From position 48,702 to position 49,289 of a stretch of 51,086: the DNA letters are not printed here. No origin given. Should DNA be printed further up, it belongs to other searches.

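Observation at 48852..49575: Low-GC two-gene module: VapD/Cas2-like protein plus 2-TM protein, candidate undescribed defence or toxin system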

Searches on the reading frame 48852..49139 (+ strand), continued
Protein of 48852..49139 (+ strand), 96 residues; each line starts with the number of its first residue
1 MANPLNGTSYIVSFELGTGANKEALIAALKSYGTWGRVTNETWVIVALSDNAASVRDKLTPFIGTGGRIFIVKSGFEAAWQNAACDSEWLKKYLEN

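Call 77: search_protein_families(library=padloc, proteins=[L035:4001-4318:+, L035:4327-5229:+, L035:5235-6119:+, L040:2867-3139:+, L040:3155-4876:+, L040:2090-2749:+, L033:4830-5282:+], max_evalue=0.01)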
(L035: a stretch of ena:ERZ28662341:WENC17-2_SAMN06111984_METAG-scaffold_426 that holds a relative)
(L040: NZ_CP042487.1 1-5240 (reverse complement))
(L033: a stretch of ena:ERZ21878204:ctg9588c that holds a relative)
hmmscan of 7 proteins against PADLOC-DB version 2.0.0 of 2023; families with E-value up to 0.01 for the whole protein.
L035:4001-4318:+ (106 aa): 4 families
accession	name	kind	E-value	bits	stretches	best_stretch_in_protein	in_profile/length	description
PDLC02078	Cas2b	-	3e-05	21.8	1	17-89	2-73/94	-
PDLC02027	Cas2d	-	0.0019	16.6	1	20-81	3-63/89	-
PDLC01756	Cas2g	-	0.0024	15.9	1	16-83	2-67/96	-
PDLC01443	Cas2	-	0.0052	15.3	1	20-88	3-68/86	"CAS-I,CAS-II,CAS-III,CAS-IV,CAS-V,CAS-VI; acquisition_2"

L035:4327-5229:+ (301 aa): 0 families

L035:5235-6119:+ (295 aa): 0 families

L040:2867-3139:+ (91 aa): 0 families

L040:3155-4876:+ (574 aa): 1 family
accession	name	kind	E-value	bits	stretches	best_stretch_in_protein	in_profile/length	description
PDLC04133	mad1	-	0.0031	15.8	0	429-450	7-28/60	mads_1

L040:2090-2749:+ (220 aa): 2 families
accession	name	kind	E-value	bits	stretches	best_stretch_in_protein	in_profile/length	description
PDLC04038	PD-T4-5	-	3.7e-16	57.3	2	107-192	125-219/309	-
PDLC02344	AbiD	-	4.2e-05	21.4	0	156-190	183-217/277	AbiD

L033:4830-5282:+ (151 aa): 2 families
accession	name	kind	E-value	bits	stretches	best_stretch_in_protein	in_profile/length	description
PDLC02976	WH_III-A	-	0.0002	20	1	55-114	51-102/104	-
PDLC01383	Cmr5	-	0.0079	14.7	0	34-98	35-97/130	CAS-III-B; effector_SS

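Call 78: find_encoding_contigs(protein=P0174, flank=4000, max_places=2)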
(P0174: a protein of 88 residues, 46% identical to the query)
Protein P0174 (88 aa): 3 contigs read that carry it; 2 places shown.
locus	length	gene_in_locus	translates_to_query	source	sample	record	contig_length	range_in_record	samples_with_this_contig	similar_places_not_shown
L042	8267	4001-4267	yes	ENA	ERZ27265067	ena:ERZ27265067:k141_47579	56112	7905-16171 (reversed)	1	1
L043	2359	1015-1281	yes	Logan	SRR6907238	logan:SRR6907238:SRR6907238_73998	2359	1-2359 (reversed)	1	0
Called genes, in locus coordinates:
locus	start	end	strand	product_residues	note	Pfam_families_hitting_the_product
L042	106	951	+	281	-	PF02798:GST_N (weak), PF13409:GST_N_2 (weak), PF00043:GST_C, PF13410:GST_C_2, PF21972:Arc1p_N_like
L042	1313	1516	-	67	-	-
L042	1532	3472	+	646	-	PF02743:dCache_1, PF22673:MCP-like_PDC_1 (weak), PF00672:HAMP (weak), PF00015:MCPsignal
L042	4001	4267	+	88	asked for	-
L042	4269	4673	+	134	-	-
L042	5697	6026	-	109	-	-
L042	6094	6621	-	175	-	PF13511:DUF4124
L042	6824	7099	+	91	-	-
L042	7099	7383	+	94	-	PF05016:ParE_toxin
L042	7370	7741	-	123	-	PF01844:HNH (faint)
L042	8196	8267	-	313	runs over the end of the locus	PF01259:SAICAR_synt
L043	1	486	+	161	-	?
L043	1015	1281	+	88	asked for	-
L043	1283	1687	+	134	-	-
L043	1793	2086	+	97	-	-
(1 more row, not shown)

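Call 79: find_encoding_contigs(protein=P0240, flank=4000, max_places=2)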
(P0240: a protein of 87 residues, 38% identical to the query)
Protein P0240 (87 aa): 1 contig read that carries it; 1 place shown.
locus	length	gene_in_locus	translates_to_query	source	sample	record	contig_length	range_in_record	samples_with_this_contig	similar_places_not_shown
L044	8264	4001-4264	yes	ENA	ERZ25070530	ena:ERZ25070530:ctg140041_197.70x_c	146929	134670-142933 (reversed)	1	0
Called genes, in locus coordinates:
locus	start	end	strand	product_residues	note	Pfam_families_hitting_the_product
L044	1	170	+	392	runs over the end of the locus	PF13384:HTH_23 (faint), PF13565:HTH_32, PF13358:DDE_3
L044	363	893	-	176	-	PF13384:HTH_23 (weak), PF13565:HTH_32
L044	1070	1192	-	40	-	-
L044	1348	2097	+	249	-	-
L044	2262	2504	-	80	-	-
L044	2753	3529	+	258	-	PF00239:Resolvase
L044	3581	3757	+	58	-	-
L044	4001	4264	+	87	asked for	-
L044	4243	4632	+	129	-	-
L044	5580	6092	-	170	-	PF06705:SF-assemblin (weak), PF07798:CCDC90-like (weak), PF28217:FAM81B (weak), PF04513:Baculo_PEP_C (weak)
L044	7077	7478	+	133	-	-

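Call 80: find_encoding_contigs(protein=P0219, flank=4000, max_places=2)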
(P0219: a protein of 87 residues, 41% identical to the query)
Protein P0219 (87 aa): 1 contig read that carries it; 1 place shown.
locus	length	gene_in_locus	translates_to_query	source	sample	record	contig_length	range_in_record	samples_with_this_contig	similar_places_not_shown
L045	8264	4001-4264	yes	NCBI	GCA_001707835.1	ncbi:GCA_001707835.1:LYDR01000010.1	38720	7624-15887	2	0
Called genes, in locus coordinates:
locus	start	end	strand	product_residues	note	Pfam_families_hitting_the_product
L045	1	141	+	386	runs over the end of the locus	PF12796:Ank_2 (weak), PF13857:Ank_5 (faint), PF00023:Ank (faint), PF13606:Ank_3 (faint), PF12796:Ank_2, PF13637:Ank_4, PF05076:SUFU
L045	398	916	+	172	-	PF13930:Endonuclea_NS_2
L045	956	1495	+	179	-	PF14567:SUKH_5 (faint), PF09346:SMI1_KNR4 (weak), PF14568:SUKH_6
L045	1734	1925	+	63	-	-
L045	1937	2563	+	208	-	PF04471:Mrr_cat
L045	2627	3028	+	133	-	PF25199:nSTAND_NTPase5 (weak), PF10609:ParA, PF13614:AAA_31, PF01656:CbiA, PF09140:MipZ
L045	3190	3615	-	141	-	PF10134:RPA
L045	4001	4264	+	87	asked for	-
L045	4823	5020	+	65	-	PF07411:DUF1508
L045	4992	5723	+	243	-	-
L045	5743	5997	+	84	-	-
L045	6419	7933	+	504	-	PF05547:Peptidase_M6 (faint)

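Call 105: find_related_loci(query=A5, collection=viral_contigs, flank=4000)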
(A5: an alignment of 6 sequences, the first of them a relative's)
Query A5 (89 aa) in viral_contigs; peptide patterns used: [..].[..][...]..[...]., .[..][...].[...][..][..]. (x = any residue, [..] = any of these).
67 stretches matched a pattern; 1 encode a relative of the query (tblastn E <= 1e-3); 1 distinct loci.
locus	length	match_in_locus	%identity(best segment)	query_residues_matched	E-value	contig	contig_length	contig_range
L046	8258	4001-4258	38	6-88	1e-15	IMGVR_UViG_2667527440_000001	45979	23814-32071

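Call 108: find_encoding_contigs(protein=P0176, flank=4000, max_places=2)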
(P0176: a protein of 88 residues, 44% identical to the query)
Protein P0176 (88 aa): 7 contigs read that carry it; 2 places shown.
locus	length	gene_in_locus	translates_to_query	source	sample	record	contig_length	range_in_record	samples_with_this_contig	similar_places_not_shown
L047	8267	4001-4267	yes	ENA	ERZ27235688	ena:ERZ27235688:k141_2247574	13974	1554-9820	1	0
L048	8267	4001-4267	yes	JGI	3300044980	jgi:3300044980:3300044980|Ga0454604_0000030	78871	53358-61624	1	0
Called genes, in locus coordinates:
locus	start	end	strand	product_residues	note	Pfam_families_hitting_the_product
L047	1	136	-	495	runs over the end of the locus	PF02805:Ada_Zn_binding, PF12833:HTH_18, PF06029:AlkA_N, PF00730:HhH-GPD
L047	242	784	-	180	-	PF01292:Ni_hydr_CYTB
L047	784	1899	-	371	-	PF00199:Catalase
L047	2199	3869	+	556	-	PF17391:Urocanase_N, PF01175:Urocanase, PF17392:Urocanase_C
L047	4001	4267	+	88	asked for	-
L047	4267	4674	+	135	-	-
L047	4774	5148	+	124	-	PF00903:Glyoxalase (weak)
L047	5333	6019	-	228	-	PF09365:DUF2461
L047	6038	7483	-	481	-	PF00929:RNase_T, PF08411:ExoI_SH3, PF26016:ExoI_C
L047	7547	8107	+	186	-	PF00929:RNase_T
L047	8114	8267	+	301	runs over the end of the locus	PF00809:Pterin_bind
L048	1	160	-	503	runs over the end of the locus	PF02805:Ada_Zn_binding, PF12833:HTH_18, PF06029:AlkA_N, PF00730:HhH-GPD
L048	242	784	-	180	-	PF01292:Ni_hydr_CYTB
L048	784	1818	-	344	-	PF00199:Catalase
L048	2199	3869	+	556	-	PF17391:Urocanase_N, PF01175:Urocanase, PF17392:Urocanase_C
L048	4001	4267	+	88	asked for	-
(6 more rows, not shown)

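Call 109: find_encoding_contigs(protein=P0233, flank=4000, max_places=2)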
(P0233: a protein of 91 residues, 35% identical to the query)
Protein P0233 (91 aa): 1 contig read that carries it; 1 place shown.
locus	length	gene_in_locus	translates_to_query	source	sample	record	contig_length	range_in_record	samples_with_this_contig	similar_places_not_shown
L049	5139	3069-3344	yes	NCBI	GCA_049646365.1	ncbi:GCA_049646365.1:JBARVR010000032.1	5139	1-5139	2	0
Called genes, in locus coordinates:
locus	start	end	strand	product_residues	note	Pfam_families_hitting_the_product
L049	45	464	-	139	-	PF12728:HTH_17 (weak)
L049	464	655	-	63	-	PF01815:Rop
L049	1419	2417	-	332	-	PF01972:SDH_protease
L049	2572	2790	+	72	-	-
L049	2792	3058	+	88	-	-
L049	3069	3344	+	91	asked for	-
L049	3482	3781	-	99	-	PF05016:ParE_toxin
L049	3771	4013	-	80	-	PF04221:RelB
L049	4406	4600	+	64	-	-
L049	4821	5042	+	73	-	-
